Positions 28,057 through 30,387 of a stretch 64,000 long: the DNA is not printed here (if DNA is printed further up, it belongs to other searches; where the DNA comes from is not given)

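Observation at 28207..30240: Lycopene elongase fused in frame to a GT2 carotenoid glycosyltransferase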

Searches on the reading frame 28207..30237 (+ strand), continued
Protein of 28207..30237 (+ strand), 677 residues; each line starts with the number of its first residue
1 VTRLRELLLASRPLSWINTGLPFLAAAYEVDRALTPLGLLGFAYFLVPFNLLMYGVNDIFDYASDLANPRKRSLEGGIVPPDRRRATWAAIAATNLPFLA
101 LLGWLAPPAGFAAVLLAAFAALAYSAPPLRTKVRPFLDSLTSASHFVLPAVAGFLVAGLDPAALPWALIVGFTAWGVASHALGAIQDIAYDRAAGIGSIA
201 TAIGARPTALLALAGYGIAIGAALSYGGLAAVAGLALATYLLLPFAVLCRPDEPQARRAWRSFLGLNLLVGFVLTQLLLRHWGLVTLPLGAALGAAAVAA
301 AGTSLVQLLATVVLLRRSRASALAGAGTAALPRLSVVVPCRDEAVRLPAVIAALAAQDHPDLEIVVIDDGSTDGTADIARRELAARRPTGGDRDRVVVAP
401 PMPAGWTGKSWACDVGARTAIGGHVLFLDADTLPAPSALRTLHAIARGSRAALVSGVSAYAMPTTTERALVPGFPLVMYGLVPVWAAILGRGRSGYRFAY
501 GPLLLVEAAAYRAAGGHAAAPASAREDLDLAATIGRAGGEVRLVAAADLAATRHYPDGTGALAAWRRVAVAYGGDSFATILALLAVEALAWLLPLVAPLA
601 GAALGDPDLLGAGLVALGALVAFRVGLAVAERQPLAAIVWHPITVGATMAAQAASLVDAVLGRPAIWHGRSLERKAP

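Call 44: search_protein_families(library=pfam, proteins=[L018:3440-5500:+, L019:8001-9980:+, L016:8001-9977:+], max_evalue=0.001)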
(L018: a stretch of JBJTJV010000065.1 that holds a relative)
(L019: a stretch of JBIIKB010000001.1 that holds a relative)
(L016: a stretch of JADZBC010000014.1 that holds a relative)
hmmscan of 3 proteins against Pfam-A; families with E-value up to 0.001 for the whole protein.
L018:3440-5500:+ (687 aa): 1 family
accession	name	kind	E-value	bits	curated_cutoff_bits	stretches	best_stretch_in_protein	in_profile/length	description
PF01040.23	UbiA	-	8.9e-19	68.2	34.2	1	15-250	3-240/250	UbiA prenyltransferase family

L019:8001-9980:+ (660 aa): 5 families
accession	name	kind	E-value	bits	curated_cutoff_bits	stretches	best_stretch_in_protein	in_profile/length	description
PF01040.23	UbiA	-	2.8e-28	99.3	34.2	1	19-265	3-248/250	UbiA prenyltransferase family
PF00535.33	Glycos_transf_2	-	2e-07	31.5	23.3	1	333-502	2-167/168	Glycosyl transferase family 2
PF13641.12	Glyco_tranf_2_3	-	1e-05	26.1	27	1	345-535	17-207/230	Glycosyltransferase like family 2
PF13632.12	Glyco_trans_2_3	-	4.3e-05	23.9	27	1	415-613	2-196/198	Glycosyl transferase family group 2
PF13506.12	Glyco_transf_21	-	5.2e-05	23.2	21.7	1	391-535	10-150/174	Glycosyl transferase family 21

L016:8001-9977:+ (659 aa): 3 families
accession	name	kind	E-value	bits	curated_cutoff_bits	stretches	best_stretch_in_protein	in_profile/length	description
PF01040.23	UbiA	-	4.1e-25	88.9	34.2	1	18-264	3-248/250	UbiA prenyltransferase family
PF00535.33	Glycos_transf_2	-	9.9e-14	52.1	23.3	1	331-450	1-118/168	Glycosyl transferase family 2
PF13641.12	Glyco_tranf_2_3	-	4.8e-07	30.4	27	1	328-551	1-223/230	Glycosyltransferase like family 2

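Call 50: find_encoding_contigs(protein=P0092, flank=8000, max_places=3)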
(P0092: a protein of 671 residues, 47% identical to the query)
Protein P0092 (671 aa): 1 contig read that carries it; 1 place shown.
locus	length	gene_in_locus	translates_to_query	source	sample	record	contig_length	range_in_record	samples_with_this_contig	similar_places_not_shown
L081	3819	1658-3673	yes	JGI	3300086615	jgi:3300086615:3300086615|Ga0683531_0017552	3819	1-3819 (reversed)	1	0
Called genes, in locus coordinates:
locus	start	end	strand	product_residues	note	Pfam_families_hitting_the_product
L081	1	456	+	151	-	?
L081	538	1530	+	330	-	PF00296:Bac_luciferase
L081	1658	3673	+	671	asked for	PF01040:UbiA, PF13506:Glyco_transf_21 (weak), PF00535:Glycos_transf_2, PF10111:Glyco_tranf_2_2 (faint), PF13641:Glyco_tranf_2_3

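Call 51: find_encoding_contigs(protein=P0176, flank=8000, max_places=3)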
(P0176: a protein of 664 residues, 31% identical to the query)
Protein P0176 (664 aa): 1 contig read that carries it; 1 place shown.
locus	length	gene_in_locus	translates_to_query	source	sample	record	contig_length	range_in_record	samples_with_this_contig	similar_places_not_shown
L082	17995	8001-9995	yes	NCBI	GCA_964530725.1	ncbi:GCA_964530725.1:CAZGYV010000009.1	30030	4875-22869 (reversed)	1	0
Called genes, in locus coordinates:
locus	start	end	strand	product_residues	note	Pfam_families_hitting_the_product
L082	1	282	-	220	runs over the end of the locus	PF00027:cNMP_binding, PF13545:HTH_Crp_2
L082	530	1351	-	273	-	PF22769:DCD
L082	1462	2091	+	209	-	PF06941:NT5C (weak), PF13419:HAD_2 (faint)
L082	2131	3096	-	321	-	PF00687:Ribosomal_L1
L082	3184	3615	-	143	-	PF03946:Ribosomal_L11_N, PF00298:Ribosomal_L11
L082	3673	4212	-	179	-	PF02357:NusG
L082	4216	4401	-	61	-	PF00584:SecE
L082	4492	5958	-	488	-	-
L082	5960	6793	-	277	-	PF00494:SQS_PSY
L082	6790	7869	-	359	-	PF00348:polyprenyl_synt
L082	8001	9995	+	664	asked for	PF01040:UbiA, PF13506:Glyco_transf_21, PF13641:Glyco_tranf_2_3, PF00535:Glycos_transf_2, PF13632:Glyco_trans_2_3 (weak)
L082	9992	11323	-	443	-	PF00989:PAS, PF08448:PAS_4 (weak), PF13426:PAS_9 (weak), PF00512:HisKA, PF02518:HATPase_c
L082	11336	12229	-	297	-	-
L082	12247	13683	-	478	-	PF18933:PsbP_2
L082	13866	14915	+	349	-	PF03729:DUF308 (weak), PF04970:LRAT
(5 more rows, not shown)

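Call 52: find_encoding_contigs(protein=P0136, flank=8000, max_places=3)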
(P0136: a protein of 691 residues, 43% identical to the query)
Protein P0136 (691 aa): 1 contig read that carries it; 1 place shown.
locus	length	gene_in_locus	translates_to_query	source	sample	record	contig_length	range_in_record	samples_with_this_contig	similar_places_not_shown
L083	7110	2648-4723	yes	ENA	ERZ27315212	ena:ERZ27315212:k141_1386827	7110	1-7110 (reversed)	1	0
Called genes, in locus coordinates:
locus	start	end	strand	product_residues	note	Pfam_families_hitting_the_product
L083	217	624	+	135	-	PF12680:SnoaL_2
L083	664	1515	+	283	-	PF00795:CN_hydrolase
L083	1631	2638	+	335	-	PF00296:Bac_luciferase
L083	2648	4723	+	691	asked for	PF00535:Glycos_transf_2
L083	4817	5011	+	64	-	-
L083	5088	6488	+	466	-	PF01979:Amidohydro_1, PF12890:DHOase (weak), PF07969:Amidohydro_3 (weak)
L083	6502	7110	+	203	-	?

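Call 53: find_encoding_contigs(protein=P0127, flank=10000, max_places=2)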
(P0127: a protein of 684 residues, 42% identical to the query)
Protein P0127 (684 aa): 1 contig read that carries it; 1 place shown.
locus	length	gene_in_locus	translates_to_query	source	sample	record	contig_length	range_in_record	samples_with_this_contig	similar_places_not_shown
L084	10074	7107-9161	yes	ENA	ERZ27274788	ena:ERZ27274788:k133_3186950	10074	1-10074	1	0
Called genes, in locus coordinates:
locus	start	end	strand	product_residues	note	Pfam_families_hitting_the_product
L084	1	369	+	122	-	?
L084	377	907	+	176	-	-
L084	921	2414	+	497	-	PF02541:Ppx-GppA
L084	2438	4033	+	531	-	PF07690:MFS_1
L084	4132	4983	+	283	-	PF00795:CN_hydrolase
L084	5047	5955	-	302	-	PF14315:DUF4380 (faint)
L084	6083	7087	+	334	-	PF00296:Bac_luciferase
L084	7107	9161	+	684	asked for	PF01040:UbiA (weak), PF00535:Glycos_transf_2, PF13641:Glyco_tranf_2_3, PF13632:Glyco_trans_2_3 (weak)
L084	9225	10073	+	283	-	?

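Call 54: find_encoding_contigs(protein=P0123, flank=10000, max_places=2)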
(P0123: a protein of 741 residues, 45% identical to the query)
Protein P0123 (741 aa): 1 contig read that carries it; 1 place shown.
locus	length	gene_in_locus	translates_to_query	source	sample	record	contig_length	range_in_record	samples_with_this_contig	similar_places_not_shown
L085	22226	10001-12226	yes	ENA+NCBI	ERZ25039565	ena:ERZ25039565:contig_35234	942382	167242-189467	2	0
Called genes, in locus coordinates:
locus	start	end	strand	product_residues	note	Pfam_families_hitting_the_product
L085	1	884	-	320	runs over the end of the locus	PF00528:BPD_transp_1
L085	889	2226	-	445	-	PF00202:Aminotran_3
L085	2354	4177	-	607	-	-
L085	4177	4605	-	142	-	-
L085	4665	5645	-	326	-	PF00781:DAGK_cat, PF01513:NAD_kinase (weak), PF19279:YegS_C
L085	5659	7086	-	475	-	PF00282:Pyridoxal_deC, PF00266:Aminotran_5, PF01212:Beta_elim_lyase (weak)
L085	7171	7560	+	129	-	PF12680:SnoaL_2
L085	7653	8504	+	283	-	PF00795:CN_hydrolase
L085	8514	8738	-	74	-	-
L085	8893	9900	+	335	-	PF00296:Bac_luciferase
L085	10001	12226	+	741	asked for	PF01040:UbiA, PF00535:Glycos_transf_2, PF13641:Glyco_tranf_2_3, PF13632:Glyco_trans_2_3 (weak)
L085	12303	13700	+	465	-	PF01979:Amidohydro_1, PF12890:DHOase (weak), PF07969:Amidohydro_3 (weak)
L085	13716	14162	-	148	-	PF02325:CCB3_YggT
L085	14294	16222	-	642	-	PF14907:NTP_transf_5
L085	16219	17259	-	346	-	PF00005:ABC_tran, PF13304:AAA_21 (weak)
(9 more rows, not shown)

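Call 55: find_encoding_contigs(protein=P0165, flank=10000, max_places=2)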
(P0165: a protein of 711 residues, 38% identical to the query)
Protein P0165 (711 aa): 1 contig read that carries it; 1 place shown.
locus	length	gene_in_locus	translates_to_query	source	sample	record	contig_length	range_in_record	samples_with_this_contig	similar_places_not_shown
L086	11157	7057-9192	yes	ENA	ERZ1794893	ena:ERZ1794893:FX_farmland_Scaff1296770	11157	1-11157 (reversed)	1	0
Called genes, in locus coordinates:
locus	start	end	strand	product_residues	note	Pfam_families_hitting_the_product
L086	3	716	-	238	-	?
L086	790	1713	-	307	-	PF00781:DAGK_cat, PF01513:NAD_kinase (weak), PF19279:YegS_C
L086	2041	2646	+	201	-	PF00877:NLPC_P60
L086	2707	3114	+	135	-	PF12680:SnoaL_2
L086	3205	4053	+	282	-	PF00795:CN_hydrolase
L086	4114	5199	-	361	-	-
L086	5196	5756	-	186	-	PF04542:Sigma70_r2, PF08281:Sigma70_r4_2, PF04545:Sigma70_r4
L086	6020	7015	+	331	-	PF00296:Bac_luciferase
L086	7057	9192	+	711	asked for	PF00535:Glycos_transf_2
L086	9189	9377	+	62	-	-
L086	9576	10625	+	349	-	-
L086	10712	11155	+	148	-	?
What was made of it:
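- Clade B fusions lie in a non-carotenoid context (calls 52-55).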

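Call 75: find_encoding_contigs(protein=P0233, flank=8000, max_places=2)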
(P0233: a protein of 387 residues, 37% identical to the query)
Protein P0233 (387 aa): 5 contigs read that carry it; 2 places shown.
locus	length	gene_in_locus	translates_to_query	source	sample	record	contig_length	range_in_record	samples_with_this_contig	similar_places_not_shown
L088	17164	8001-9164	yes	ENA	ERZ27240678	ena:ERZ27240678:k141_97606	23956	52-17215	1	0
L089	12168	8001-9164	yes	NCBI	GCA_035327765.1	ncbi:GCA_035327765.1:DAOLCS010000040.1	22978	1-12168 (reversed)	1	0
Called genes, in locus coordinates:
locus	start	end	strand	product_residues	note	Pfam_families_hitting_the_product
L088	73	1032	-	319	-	PF00294:PfkB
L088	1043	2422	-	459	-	PF03721:UDPG_MGDP_dh_N, PF00984:UDPG_MGDP_dh, PF03720:UDPG_MGDP_dh_C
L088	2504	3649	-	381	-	PF13248:Zn_ribbon_3 (weak)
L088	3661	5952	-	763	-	PF01590:GAF (weak), PF13185:GAF_2, PF13492:GAF_3 (faint), PF01590:GAF, PF13185:GAF_2, PF08448:PAS_4 (weak), PF00512:HisKA, PF02518:HATPase_c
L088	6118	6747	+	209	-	PF06971:Put_DNA-bind_N, PF02629:CoA_binding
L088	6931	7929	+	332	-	PF00044:Gp_dh_N, PF02800:Gp_dh_C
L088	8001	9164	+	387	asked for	PF13506:Glyco_transf_21, PF00535:Glycos_transf_2, PF13641:Glyco_tranf_2_3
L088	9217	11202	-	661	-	-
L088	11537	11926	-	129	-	PF00072:Response_reg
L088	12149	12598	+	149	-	PF00571:CBS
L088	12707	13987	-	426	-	PF00364:Biotin_lipoyl, PF02817:E3_binding, PF00198:2-oxoacid_dh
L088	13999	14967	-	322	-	PF02779:Transket_pyr, PF02780:Transketolase_C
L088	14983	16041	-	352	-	PF00676:E1_dh, PF02775:TPP_enzyme_C (weak), PF13292:DXP_synthase_N (faint)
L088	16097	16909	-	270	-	PF09828:ChrB_C (faint)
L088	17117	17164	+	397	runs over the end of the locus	PF17092:PCB_OB (faint), PF21710:Spt6_S1 (faint), PF00575:S1, PF13509:S1_2 (faint), PF24685:OB_RRP5_4th (faint), PF00575:S1, PF23459:S1_RRP5 (weak)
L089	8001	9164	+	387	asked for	PF13506:Glyco_transf_21, PF00535:Glycos_transf_2, PF13641:Glyco_tranf_2_3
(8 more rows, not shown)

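Call 76: find_encoding_contigs(protein=P0153, flank=8000, max_places=1)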
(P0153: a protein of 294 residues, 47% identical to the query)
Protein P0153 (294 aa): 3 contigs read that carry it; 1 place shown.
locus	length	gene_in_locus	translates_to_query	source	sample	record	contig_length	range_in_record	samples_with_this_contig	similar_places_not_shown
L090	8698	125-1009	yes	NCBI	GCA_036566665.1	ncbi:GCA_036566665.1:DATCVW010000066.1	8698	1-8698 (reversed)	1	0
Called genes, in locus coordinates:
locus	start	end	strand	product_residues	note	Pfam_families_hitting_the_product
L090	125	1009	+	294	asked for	PF01040:UbiA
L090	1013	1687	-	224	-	PF00392:GntR, PF07729:FCD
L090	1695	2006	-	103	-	PF12277:DUF3618 (weak)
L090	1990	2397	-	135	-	PF07332:Phage_holin_3_6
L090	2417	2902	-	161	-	-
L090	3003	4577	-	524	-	PF07992:Pyr_redox_2 (weak), PF01946:Thi4 (weak), PF03486:HI0933_like (weak), PF00890:FAD_binding_2, PF01134:GIDA (weak), PF01266:DAO, PF01593:Amino_oxidase, PF13450:NAD_binding_8, +2 more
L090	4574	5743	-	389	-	PF01208:URO-D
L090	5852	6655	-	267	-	-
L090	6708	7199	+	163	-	PF01047:MarR, PF12802:MarR_2, PF13412:HTH_24 (faint)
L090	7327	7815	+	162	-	-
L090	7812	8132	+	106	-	PF25213:HVO_A0261_N (weak), PF01022:HTH_5 (weak), PF12802:MarR_2 (faint), PF12840:HTH_20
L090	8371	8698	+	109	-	?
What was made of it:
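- Tried and rejected: Context of the Roseiflexaceae standalone GT2 (P0233) and of the Agromyces UbiA (P0153): uninformative (calls 75, 76).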

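Call 78: search_protein_families(library=ncbifam, proteins=[P0153, P0142, P0123, P0176, P0100], max_evalue=1e-10)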
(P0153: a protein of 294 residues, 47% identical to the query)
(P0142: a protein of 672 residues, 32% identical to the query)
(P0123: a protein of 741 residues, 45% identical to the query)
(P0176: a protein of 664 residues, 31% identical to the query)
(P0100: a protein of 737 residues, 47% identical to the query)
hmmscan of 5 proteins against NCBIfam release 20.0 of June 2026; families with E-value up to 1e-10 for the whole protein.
P0153 (294 aa): 3 families
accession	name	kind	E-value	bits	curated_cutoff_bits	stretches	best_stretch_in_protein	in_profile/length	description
NF009608.0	PRK13105.1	equivalog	3.3e-134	446.6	217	1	7-291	6-290/291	prenyltransferase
NF010119.0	PRK13595.1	equivalog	8.6e-48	163.3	248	1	9-288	11-284/292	prenyltransferase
NF009516.0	PRK12875.1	equivalog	3.1e-46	157.8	205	1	9-290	16-289/292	prenyltransferase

P0142 (672 aa): 8 families
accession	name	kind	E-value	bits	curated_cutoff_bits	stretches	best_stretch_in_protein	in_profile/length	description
NF009608.0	PRK13105.1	equivalog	7.2e-99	330.6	217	1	10-290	7-287/291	prenyltransferase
NF009516.0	PRK12875.1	equivalog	1.2e-45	155.8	205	1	8-249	13-251/292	prenyltransferase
NF010119.0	PRK13595.1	equivalog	1.3e-45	156.2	248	1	4-285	4-279/292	prenyltransferase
TIGR03469.1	HpnB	hypoth_equivalog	3.3e-29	102.1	379.25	1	306-668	7-382/386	hopene-associated glycosyltransferase HpnB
NF009523.0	PRK12884.1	equivalog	2.1e-16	60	269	1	23-255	15-240/279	prenyltransferase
TIGR03937.1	PgaC_IcaA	equivalog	3.7e-16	59.1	422.3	1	301-451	4-154/407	poly-beta-1,6-N-acetyl-D-glucosamine synthase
NF045692.1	OglycostaseCruG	equivalog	8e-16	57.9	600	1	334-562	35-267/386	2'-O-glycosyltransferase CruG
NF005742.0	PRK07566.1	equivalog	2.8e-12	46.4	313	1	6-244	22-270/315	chlorophyll synthase ChlG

P0123 (741 aa): 5 families
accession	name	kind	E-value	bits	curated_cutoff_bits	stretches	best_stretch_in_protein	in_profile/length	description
NF009608.0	PRK13105.1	equivalog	2.3e-40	138.6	217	1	59-345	9-288/291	prenyltransferase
TIGR03469.1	HpnB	hypoth_equivalog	1.2e-22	80.5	379.25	1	389-725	39-380/386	hopene-associated glycosyltransferase HpnB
NF045692.1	OglycostaseCruG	equivalog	1.2e-21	77.1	600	1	375-635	17-275/386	2'-O-glycosyltransferase CruG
NF010119.0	PRK13595.1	equivalog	3e-19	69.6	248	1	53-344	6-284/292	prenyltransferase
NF009516.0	PRK12875.1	equivalog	2.8e-16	59.4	205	1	60-317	18-264/292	prenyltransferase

P0176 (664 aa): 11 families
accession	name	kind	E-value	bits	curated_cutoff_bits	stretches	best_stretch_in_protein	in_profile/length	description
NF009608.0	PRK13105.1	equivalog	9.6e-49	166.1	217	1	4-282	4-286/291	prenyltransferase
TIGR03469.1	HpnB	hypoth_equivalog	1.1e-28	100.4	379.25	1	321-641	32-363/386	hopene-associated glycosyltransferase HpnB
NF009516.0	PRK12875.1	equivalog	3.6e-26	91.9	205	1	4-283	12-287/292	prenyltransferase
NF010119.0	PRK13595.1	equivalog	9.8e-26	90.9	248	1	8-260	11-265/292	prenyltransferase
NF045692.1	OglycostaseCruG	equivalog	3.5e-18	65.7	600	1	322-540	31-253/386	2'-O-glycosyltransferase CruG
TIGR03937.1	PgaC_IcaA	equivalog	7.1e-15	54.9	422.3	1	324-435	37-146/407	poly-beta-1,6-N-acetyl-D-glucosamine synthase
NF007482.0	PRK10073.1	equivalog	5.8e-13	48.5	423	1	330-447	4-118/334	glycosyltransferase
NF050050.1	ProtGlycPglI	equivalog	6.1e-13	48.8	500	1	332-436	2-105/306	GalNAc(5)-diNAcBac-PP-undecaprenol beta-1,3-glucosyltransferase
NF053739.1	GlytfEpsEBac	equivalog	2.8e-12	46.2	450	1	332-429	1-97/265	glycosyltransferase EpsE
NF047683.1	TeichurnBiosyTuaG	equivalog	1.2e-11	44.8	400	1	331-443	5-115/252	teichuronic acid biosynthesis protein TuaG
TIGR03472.1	HpnI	equivalog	1.3e-11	43.9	310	1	302-647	11-350/373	bacteriohopanetetrol glucosamine biosynthesis glycosyltransferase HpnI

P0100 (737 aa): 8 families
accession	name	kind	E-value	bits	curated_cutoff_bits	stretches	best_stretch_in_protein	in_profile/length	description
NF009608.0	PRK13105.1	equivalog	6.2e-86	288.1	217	1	93-370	9-288/291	prenyltransferase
NF010119.0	PRK13595.1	equivalog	4e-39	134.9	248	1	93-325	12-242/292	prenyltransferase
NF009516.0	PRK12875.1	equivalog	1.1e-35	123.1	205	1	90-367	14-285/292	prenyltransferase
TIGR03469.1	HpnB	hypoth_equivalog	1.3e-28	100.2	379.25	1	414-689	44-342/386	hopene-associated glycosyltransferase HpnB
NF045692.1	OglycostaseCruG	equivalog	3.2e-21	75.7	600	1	411-667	38-311/386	2'-O-glycosyltransferase CruG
TIGR04283.1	glyco_like_mftF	equivalog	6.2e-15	55.4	182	1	416-627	1-201/221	TIGR04283 family arsenosugar biosynthesis glycosyltransferase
TIGR03965.1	mycofact_glyco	equivalog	1.2e-14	54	280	1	406-716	65-384/467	mycofactocin biosynthesis glycosyltransferase MftF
NF010496.0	PRK13915.1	equivalog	4e-11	42.5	262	1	413-503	30-127/307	glucosyl-3-phosphoglycerate synthase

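Call 79: find_encoding_contigs(protein=P0114, flank=7000, max_places=2)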
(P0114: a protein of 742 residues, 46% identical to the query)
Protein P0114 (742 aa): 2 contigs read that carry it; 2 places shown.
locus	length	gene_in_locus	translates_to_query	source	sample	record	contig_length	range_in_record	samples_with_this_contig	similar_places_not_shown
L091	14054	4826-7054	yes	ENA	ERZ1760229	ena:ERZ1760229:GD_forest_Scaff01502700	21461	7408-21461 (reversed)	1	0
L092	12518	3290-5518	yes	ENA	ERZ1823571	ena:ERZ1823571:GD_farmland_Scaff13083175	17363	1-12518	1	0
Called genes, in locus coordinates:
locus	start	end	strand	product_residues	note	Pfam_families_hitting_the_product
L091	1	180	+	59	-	?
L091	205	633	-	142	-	-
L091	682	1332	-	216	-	PF00989:PAS (weak), PF08448:PAS_4 (weak), PF13188:PAS_8 (weak), PF13426:PAS_9 (weak)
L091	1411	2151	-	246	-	PF00702:Hydrolase, PF13419:HAD_2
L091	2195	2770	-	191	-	PF07883:Cupin_2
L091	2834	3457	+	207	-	PF00440:TetR_N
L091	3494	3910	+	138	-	PF13489:Methyltransf_23, PF05175:MTS (weak), PF06325:PrmA (weak), PF07021:MetW (weak), PF01209:Ubie_methyltran, PF13847:Methyltransf_31, PF08241:Methyltransf_11, PF13649:Methyltransf_25, +2 more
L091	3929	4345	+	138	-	-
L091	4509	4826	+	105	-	-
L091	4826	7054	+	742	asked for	PF18916:Lycopene_cyc (weak), PF01040:UbiA, PF13641:Glyco_tranf_2_3, PF00535:Glycos_transf_2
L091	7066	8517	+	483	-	PF01266:DAO (weak), PF01593:Amino_oxidase, PF13450:NAD_binding_8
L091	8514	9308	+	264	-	PF00494:SQS_PSY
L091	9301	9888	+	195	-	PF02660:G3P_acyltransf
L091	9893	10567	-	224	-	PF13411:MerR_1, PF00376:MerR, PF08448:PAS_4 (weak)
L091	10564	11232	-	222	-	PF02607:B12-binding_2, PF02310:B12-binding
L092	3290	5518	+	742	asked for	PF18916:Lycopene_cyc (weak), PF01040:UbiA, PF13641:Glyco_tranf_2_3, PF00535:Glycos_transf_2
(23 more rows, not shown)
